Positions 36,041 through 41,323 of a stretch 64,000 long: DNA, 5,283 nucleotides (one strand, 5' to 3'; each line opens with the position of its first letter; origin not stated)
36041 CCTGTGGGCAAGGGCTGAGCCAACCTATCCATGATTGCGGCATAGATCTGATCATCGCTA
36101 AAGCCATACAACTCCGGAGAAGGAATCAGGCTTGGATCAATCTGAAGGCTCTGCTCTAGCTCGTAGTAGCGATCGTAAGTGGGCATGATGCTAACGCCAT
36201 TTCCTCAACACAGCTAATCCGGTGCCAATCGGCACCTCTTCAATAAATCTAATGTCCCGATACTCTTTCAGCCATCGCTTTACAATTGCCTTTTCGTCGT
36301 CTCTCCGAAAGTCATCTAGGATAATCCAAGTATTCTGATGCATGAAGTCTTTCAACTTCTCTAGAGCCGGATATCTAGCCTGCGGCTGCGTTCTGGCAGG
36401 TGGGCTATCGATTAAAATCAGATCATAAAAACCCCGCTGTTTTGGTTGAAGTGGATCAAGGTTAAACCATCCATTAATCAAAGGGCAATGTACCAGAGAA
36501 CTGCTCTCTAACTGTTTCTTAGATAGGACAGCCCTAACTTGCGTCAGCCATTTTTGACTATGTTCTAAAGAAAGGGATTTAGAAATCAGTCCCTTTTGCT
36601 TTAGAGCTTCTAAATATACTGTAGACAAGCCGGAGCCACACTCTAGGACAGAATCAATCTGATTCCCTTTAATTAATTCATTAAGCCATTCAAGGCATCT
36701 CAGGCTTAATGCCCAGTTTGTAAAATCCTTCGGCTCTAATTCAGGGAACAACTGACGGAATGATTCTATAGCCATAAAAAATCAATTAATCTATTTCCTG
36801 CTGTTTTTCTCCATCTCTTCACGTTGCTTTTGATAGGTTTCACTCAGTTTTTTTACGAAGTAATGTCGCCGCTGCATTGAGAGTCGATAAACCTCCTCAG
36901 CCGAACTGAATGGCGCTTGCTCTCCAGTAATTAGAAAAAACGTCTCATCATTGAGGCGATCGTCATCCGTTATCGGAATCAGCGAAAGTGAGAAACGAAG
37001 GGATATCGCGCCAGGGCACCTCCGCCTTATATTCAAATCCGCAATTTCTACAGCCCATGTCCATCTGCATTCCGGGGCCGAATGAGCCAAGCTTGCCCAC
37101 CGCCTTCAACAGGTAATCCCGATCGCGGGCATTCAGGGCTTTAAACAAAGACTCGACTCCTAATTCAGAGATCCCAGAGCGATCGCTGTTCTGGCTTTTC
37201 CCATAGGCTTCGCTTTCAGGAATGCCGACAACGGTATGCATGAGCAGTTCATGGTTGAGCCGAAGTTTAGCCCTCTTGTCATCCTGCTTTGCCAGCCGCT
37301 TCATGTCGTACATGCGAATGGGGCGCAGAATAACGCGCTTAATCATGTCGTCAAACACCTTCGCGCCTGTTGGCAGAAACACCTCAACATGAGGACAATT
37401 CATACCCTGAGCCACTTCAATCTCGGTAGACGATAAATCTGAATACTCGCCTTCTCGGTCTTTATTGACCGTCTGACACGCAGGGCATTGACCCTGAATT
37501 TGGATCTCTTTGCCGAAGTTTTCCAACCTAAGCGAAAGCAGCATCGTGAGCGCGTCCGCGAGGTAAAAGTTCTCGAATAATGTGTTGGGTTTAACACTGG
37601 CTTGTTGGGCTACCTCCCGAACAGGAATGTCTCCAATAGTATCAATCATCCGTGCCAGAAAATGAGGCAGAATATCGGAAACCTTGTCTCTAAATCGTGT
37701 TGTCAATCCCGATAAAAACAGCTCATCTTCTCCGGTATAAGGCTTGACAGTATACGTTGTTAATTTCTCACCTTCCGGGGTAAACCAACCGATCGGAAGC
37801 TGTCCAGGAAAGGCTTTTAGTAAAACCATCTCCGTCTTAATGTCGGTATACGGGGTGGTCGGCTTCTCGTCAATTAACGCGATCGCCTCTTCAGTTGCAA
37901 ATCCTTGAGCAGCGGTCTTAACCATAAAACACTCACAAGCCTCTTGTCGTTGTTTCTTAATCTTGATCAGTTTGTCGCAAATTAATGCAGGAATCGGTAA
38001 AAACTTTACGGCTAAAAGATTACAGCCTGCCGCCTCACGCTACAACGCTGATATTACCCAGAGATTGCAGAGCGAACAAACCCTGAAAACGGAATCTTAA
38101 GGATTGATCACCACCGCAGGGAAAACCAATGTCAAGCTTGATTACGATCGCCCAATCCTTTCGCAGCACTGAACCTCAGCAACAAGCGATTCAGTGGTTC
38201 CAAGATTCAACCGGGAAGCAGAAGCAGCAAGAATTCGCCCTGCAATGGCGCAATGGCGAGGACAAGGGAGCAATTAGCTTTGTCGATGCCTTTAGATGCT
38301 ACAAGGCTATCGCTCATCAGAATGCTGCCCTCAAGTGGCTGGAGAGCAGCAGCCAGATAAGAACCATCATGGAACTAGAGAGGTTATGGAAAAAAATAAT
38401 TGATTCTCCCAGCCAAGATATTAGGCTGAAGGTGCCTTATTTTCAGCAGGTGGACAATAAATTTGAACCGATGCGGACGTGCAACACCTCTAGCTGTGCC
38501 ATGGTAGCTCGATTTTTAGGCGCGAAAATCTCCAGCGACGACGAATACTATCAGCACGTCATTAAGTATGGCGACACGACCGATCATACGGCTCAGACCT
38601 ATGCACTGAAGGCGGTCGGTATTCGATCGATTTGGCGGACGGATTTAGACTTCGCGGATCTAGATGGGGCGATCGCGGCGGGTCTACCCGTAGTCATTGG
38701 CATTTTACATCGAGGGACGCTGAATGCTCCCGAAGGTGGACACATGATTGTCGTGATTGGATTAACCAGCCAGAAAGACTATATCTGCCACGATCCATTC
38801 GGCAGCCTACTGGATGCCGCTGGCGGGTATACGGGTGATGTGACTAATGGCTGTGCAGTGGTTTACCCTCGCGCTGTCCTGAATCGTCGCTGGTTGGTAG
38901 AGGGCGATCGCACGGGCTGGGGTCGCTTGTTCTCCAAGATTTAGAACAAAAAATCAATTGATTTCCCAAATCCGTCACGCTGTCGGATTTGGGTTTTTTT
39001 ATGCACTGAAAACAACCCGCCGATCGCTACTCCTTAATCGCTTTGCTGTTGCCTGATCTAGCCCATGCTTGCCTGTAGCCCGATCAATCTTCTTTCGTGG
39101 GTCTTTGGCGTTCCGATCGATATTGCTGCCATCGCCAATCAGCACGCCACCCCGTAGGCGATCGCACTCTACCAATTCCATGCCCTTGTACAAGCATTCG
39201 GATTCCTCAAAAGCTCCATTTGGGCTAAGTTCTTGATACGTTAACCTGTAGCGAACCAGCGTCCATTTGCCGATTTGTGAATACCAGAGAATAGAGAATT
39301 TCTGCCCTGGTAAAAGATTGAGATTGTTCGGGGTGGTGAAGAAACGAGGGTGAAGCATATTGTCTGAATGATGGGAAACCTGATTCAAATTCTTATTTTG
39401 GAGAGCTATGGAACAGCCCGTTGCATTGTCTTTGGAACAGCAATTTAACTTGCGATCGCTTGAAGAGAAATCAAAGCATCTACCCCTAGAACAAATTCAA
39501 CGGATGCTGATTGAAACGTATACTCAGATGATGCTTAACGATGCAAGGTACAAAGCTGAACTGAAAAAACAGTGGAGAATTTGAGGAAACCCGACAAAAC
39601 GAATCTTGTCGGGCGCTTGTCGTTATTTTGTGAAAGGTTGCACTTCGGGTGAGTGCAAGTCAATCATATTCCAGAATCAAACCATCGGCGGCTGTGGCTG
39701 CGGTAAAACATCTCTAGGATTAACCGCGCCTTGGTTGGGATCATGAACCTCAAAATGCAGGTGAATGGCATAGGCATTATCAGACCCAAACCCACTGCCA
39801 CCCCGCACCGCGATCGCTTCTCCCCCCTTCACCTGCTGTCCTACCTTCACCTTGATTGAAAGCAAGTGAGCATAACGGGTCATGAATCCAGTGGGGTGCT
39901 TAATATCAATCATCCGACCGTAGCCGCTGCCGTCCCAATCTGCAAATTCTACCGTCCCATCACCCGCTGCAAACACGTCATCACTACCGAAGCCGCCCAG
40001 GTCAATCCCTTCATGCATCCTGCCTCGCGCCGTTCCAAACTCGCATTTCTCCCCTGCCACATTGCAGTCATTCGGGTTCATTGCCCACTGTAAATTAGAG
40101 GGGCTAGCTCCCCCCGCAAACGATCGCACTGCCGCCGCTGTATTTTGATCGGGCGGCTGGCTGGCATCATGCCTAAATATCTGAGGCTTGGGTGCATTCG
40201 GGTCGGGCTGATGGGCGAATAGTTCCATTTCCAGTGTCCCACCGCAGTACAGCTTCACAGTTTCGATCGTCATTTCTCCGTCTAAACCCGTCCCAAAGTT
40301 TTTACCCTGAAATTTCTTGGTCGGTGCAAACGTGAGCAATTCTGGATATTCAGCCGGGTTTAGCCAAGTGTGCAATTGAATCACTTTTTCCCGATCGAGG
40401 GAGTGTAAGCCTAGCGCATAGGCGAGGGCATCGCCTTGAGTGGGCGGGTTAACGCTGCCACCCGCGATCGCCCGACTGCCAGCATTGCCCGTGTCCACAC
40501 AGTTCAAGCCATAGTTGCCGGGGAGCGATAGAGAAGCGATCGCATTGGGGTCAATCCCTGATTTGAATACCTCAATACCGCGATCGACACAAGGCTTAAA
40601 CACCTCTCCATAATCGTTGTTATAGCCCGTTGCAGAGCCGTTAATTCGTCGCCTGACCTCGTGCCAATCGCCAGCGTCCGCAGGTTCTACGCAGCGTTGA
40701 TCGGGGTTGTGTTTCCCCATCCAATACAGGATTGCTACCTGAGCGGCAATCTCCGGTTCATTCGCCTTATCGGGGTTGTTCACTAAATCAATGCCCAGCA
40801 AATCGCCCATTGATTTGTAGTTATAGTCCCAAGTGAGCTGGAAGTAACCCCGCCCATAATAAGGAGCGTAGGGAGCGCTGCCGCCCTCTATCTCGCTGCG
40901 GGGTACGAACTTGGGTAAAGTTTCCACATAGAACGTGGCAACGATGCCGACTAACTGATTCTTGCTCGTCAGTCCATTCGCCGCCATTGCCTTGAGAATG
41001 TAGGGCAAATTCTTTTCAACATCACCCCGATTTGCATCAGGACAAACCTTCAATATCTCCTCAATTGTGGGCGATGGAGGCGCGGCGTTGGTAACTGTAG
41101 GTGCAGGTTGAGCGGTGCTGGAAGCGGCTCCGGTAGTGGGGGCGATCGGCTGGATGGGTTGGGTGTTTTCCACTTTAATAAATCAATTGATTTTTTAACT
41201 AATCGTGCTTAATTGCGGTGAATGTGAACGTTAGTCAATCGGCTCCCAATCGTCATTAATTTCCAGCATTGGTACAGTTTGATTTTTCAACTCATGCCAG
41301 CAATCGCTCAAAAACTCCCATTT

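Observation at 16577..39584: Two distinct nblA genes in one phage, the second hidden below the ORF-size cutoff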

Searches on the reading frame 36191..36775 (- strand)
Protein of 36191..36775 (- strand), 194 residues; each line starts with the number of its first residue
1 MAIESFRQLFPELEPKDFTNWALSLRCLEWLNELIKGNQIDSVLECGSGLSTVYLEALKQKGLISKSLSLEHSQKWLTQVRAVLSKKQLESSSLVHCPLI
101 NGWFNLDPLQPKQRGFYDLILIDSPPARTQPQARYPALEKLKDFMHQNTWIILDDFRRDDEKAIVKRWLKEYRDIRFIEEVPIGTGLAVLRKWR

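Call 14: search_protein_families(library=pfam, proteins=[window:36191-36775:-], max_evalue=0.001)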
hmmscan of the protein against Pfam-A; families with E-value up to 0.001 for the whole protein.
window:36191-36775:- (194 aa): 1 family
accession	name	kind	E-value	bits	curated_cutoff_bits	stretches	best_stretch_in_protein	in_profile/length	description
PF13578.12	Methyltransf_24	-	3.2e-07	31.6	26.3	1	44-156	1-105/105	Methyltransferase domain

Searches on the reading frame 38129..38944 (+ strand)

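Call 14: search_protein_families(library=pfam, proteins=[window:38129-38944:+], max_evalue=0.001)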
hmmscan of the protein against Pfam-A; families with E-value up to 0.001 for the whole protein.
window:38129-38944:+ (271 aa): 2 families
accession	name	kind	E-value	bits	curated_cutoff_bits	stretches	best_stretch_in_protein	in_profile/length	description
PF13529.12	Peptidase_C39_2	-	7.6e-13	49.7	24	1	100-223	1-142/143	Peptidase_C39 like family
PF12385.14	Peptidase_C70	-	7.4e-05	23.1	19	1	98-225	3-125/141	Papain-like cysteine protease AvrRpt2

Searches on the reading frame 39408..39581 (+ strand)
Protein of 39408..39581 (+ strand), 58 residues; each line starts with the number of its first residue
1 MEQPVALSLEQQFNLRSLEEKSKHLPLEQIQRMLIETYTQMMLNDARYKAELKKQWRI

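Call 3: search_protein_families(library=pfam, proteins=[window:39408-39581:+], max_evalue=1)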
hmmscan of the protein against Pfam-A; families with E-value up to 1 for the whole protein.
window:39408-39581:+ (58 aa): 1 family
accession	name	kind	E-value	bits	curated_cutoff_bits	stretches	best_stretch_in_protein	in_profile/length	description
PF04485.17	NblA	-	9.1e-14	52.1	25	1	7-55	2-50/50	Phycobilisome degradation protein nblA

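Call 10: find_encoding_contigs(protein=window:39408-39581:+, flank=10000, max_places=4)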
Protein window:39408-39581:+ (58 aa): no gene with exactly this product is on record in the collection.

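Call 30: find_related_loci(query=window:39408-39581:+, collection=viral_contigs, flank=10000)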
Query window:39408-39581:+ (58 aa) in viral_contigs; peptide patterns used: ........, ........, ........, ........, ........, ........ (x = any residue, [..] = any of these).
18 stretches matched a pattern; 1 encode a relative of the query (tblastn E <= 1e-3); 1 distinct loci.
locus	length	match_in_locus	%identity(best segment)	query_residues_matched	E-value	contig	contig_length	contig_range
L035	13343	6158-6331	47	1-58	1e-14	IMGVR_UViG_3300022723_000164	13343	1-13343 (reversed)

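Call 33: find_homologous_proteins(query=window:39408-39581:+, max_evalue=0.001)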
Query window:39408-39581:+ (58 aa): 1 proteins with E <= 0.001 among 1 candidates.
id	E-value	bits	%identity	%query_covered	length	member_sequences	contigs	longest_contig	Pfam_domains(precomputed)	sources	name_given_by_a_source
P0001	4.6e-29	115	100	100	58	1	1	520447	PF04485.18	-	-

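Call 46: search_protein_representatives(protein=window:39408-39581:+)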
Query: 58 residues. Proteins with E-value up to 0.001 (for the whole library): 82; up to 1e-10: 1; up to 1e-30: 0. The best 82 are listed.
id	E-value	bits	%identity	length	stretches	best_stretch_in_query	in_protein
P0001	1.5e-29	115.2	100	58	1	1-58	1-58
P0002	2.5e-10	55.5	23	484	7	21-57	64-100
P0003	5.7e-09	51.3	50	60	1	1-58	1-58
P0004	1.2e-08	50.3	50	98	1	1-58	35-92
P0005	7.5e-08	47.8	46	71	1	3-58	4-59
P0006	7.7e-08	47.7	49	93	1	1-57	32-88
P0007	8.1e-08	47.7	49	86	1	2-58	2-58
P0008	2.1e-07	46.4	47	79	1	2-58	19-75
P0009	3.9e-07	45.6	47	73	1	2-56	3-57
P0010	7.7e-07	44.6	51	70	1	6-56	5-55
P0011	7.9e-07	44.6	48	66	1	4-57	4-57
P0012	8.6e-07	44.5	49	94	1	1-57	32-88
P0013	9.9e-07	44.3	46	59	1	1-57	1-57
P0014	1.3e-06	43.9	48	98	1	1-58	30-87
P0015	1.8e-06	43.5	45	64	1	5-57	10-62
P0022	4.1e-06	42.4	43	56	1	5-58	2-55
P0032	1.8e-05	40.4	47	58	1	6-58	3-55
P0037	2.1e-05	40.2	42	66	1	1-57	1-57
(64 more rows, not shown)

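Call 47: search_solved_structures(query=window:39408-39581:+, max_evalue=1, show_alignments=4)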
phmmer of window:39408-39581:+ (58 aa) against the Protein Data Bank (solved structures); distinct sequences matched with E-value up to 1: 4.
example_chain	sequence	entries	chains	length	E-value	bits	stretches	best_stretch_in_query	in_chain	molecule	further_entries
1ojh_A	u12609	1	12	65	1.2e-09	40.9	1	1-57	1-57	NBLA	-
2q8v_A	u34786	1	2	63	0.0033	20.9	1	4-54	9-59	NblA protein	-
2qdo_A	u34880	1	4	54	0.0054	20.3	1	5-54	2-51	NblA protein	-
3cs5_A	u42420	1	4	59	0.0093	19.5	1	6-52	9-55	Phycobilisome degradation protein nblA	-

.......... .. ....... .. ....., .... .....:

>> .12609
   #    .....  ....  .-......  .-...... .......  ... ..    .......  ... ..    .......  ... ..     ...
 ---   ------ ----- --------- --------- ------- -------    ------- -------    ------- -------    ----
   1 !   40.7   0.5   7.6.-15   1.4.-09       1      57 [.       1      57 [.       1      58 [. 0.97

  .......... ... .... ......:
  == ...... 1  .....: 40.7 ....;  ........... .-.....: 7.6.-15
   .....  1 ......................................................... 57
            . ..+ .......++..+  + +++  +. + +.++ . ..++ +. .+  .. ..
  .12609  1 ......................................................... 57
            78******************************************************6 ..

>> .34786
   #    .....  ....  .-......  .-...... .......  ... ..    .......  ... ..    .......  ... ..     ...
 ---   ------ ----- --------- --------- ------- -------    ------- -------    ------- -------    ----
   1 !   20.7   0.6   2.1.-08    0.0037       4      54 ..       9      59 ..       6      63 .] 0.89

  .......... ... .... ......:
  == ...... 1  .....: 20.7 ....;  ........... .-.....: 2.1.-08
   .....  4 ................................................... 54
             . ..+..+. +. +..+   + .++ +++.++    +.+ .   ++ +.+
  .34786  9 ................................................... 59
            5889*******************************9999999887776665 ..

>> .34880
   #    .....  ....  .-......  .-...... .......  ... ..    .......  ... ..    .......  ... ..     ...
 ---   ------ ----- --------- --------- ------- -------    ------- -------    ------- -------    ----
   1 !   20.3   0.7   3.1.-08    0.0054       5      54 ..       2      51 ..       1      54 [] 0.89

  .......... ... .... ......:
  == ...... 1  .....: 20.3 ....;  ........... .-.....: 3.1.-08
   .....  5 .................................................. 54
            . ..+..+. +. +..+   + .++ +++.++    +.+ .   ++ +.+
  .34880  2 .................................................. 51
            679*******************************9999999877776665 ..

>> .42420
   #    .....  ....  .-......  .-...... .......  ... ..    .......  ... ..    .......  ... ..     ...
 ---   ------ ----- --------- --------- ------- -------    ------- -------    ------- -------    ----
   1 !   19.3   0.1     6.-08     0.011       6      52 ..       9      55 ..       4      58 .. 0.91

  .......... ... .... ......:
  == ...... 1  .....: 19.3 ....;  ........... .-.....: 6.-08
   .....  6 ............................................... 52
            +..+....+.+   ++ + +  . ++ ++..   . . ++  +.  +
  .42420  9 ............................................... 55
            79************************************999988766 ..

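Call 57: find_encoding_contigs(protein=P0003, flank=10000, max_places=4)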
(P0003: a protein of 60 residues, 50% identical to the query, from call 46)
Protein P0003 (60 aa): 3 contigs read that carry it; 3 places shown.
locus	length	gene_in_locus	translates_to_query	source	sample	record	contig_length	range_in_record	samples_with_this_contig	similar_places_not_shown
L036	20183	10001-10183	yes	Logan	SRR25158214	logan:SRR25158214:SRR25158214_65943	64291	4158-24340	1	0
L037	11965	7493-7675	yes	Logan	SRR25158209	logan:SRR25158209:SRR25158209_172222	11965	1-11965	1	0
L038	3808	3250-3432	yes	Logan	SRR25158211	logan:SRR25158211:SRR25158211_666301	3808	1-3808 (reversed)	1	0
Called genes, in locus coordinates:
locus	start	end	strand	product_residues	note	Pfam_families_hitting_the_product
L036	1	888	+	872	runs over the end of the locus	PF24801:FNIII-A_GpJ, PF13550:Phage-tail_3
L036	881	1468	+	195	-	-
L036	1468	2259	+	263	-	-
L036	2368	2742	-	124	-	-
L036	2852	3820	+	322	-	PF03837:RecT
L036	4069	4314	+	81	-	-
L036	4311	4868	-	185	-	-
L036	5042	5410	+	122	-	-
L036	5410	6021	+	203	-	-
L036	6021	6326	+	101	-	-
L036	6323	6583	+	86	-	-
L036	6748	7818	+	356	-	-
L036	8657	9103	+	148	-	-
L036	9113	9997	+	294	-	-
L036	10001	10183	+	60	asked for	PF04485:NblA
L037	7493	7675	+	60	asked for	PF04485:NblA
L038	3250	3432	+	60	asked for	PF04485:NblA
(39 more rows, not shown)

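Call 59: find_encoding_contigs(protein=P0037, flank=10000, max_places=3)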
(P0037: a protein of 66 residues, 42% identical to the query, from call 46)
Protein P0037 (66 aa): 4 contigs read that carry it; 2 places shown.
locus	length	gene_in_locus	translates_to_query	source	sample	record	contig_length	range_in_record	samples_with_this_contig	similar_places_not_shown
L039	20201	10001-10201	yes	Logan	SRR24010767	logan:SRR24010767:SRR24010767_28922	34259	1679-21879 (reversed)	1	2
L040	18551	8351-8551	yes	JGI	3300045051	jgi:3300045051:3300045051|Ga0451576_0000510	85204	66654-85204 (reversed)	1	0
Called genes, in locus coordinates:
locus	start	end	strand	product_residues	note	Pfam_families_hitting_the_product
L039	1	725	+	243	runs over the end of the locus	-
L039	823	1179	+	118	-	-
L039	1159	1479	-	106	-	-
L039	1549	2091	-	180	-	-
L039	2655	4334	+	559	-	-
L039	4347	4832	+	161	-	-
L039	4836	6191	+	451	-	PF00772:DnaB, PF03796:DnaB_C, PF13481:AAA_25 (weak)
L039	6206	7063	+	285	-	-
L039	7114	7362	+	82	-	PF07866:DUF1653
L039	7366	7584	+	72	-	-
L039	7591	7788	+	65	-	-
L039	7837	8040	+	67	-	-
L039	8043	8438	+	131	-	-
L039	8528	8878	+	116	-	-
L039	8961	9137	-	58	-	-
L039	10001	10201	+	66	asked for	PF04485:NblA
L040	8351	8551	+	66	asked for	PF04485:NblA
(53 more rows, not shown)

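Call 60: find_encoding_contigs(protein=P0022, flank=10000, max_places=3)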
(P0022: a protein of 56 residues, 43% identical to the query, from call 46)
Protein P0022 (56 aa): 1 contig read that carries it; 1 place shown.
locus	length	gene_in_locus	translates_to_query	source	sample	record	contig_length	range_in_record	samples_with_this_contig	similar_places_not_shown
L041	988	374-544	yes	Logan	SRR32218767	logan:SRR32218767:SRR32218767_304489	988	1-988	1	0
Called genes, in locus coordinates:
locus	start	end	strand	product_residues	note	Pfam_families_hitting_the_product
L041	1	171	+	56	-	?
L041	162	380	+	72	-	-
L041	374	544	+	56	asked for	PF04485:NblA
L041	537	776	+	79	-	PF08281:Sigma70_r4_2 (weak), PF00196:GerE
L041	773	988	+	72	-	?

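Call 72: find_encoding_contigs(protein=P0032, flank=10000, max_places=3)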
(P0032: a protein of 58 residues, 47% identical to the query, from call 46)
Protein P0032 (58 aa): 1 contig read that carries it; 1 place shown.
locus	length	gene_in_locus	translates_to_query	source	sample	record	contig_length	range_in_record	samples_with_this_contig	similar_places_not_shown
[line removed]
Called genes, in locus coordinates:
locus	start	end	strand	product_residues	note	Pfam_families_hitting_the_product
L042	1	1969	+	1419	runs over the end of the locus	-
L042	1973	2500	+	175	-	-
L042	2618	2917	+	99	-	-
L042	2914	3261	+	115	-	-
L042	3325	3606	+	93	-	-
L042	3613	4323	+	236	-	-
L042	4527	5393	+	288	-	PF00589:Phage_integrase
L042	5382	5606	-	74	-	-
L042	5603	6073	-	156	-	-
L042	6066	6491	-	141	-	-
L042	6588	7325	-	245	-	-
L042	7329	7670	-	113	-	-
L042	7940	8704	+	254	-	-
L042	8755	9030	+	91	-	PF00216:Bac_DNA_binding, PF18291:HU-HIG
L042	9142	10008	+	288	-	-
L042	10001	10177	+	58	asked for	PF04485:NblA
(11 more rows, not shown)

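Call 80: search_dna_similar(query=window:39408-39581:+, collection=phages, mode=protein, max_evalue=0.01, max_rows=40)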
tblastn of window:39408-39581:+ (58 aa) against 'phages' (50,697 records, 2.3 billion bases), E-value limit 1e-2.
No match.

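Call 99: search_protein_families(library=pfam, proteins=[L035:1-4842:-, L035:6424-6945:-, L035:6958-8496:-, L035:8930-9445:+, L035:9442-9993:+, L035:11367-12155:-, L035:5438-6055:-, L035:12311-12793:-], max_evalue=0.001)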
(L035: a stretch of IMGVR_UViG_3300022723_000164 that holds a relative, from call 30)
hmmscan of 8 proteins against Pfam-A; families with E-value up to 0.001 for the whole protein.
L035:1-4842:- (1614 aa): 2 families
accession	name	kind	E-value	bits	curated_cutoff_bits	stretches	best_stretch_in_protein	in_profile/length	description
PF10145.14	PhageMin_Tail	-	3.2e-34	119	33.2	1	133-336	1-201/201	Phage-related minor tail protein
PF04513.17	Baculo_PEP_C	-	8.2e-05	23.1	38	0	1212-1257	81-126/140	Baculovirus polyhedron envelope protein, PEP, C terminus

L035:6424-6945:- (173 aa): 1 family
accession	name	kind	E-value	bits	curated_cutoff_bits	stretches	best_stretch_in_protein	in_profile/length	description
PF04985.20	Phage_tube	-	6e-19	68.9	22.4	1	9-172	4-165/165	Phage tail tube protein FII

L035:6958-8496:- (512 aa): 2 families
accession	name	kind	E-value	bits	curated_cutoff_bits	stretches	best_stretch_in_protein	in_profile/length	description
PF04984.19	Phage_sheath_1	-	1.1e-08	35.6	31.4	1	210-374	15-168/168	Phage tail sheath protein subtilisin-like domain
PF22671.1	Gp18_domIII_N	-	0.00015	22.5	27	0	28-94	2-58/58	Tail sheath protein Gp18 domain III N-terminal region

L035:8930-9445:+ (171 aa): 2 families
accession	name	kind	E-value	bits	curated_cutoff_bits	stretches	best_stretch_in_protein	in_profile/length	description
PF13560.12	HTH_31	-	8.5e-06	26.4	27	1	100-158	4-60/64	Helix-turn-helix domain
PF01381.28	HTH_3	-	0.0006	20.2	23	0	102-138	1-34/55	Helix-turn-helix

L035:9442-9993:+ (183 aa): 1 family
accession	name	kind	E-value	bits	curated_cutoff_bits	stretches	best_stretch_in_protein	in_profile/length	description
PF25188.1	Tad6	-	2.2e-41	141.7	27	1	65-183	26-145/145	Type I Thoeris inhibitor Tad6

L035:11367-12155:- (262 aa): 1 family
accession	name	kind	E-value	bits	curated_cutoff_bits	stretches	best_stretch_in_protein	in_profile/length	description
PF09646.16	Gp37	-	1.6e-10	41.4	27.3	1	17-132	6-124/143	Gp37 protein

L035:5438-6055:- (205 aa): 0 families

L035:12311-12793:- (160 aa): 0 families

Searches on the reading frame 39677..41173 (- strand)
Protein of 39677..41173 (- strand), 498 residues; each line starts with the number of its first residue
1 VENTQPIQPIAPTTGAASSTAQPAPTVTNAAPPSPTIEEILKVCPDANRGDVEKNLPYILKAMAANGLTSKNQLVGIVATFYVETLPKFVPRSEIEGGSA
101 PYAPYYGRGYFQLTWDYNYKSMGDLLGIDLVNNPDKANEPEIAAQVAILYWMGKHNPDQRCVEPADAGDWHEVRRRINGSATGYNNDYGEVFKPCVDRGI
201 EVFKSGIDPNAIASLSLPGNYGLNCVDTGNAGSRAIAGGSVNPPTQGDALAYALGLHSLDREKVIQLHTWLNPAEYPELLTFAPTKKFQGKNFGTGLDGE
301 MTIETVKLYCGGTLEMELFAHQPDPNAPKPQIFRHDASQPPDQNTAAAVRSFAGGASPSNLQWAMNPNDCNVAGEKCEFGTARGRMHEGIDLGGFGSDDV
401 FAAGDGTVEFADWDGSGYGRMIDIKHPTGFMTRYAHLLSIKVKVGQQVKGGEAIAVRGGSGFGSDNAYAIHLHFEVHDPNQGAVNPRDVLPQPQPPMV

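Call 11: search_protein_families(library=phrogs, proteins=[window:39677-41173:-], max_evalue=0.001)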
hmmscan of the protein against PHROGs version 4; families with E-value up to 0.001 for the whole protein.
window:39677-41173:- (498 aa): 24 families
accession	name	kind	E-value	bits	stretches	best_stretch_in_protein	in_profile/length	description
phrog_181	-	lysis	6.4e-25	89.2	1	104-184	441-516/769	endolysin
phrog_7767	-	other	3.4e-17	63.8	1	382-490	16-119/194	metallo-endopeptidase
phrog_14988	-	other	7.6e-17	62.9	1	383-477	29-127/272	peptidase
phrog_21656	-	other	2.6e-16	59.8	1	380-487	629-740/1022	peptidase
phrog_28394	-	unknown function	5.2e-15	56.4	1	339-491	160-301/303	-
phrog_6700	-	lysis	9.2e-15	53.7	1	377-491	2616-2726/2898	endolysin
phrog_29753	-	unknown function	6.2e-14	52.9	1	70-145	242-317/374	-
phrog_3084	-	lysis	1.6e-12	48.2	1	379-486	16-126/468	endolysin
phrog_36429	-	unknown function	9e-12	44.5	1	385-489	128-232/1159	-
phrog_3578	-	lysis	4.2e-11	43.9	1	381-490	230-356/405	endolysin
phrog_26317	-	unknown function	1e-10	42.6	1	105-185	29-104/119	-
phrog_10030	-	tail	1.1e-10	40.5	1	374-488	1901-2017/2105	tail length tape measure protein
phrog_28672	-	other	1.2e-10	41.5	1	378-476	279-373/397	metallo-endopeptidase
phrog_1067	-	head and packaging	8.2e-10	38.8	1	381-489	756-862/991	minor head protein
phrog_4070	-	tail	1.1e-09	38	1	381-485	619-722/989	tail length tape measure protein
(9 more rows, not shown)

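Call 31: find_related_loci(query=window:39677-41173:-, collection=viral_contigs, flank=10000)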
Query window:39677-41173:- (498 aa) in viral_contigs; peptide patterns used: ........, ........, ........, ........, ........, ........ (x = any residue, [..] = any of these).
1 stretches matched a pattern, but none encodes a relative of the query by tblastn (E <= 1e-3).
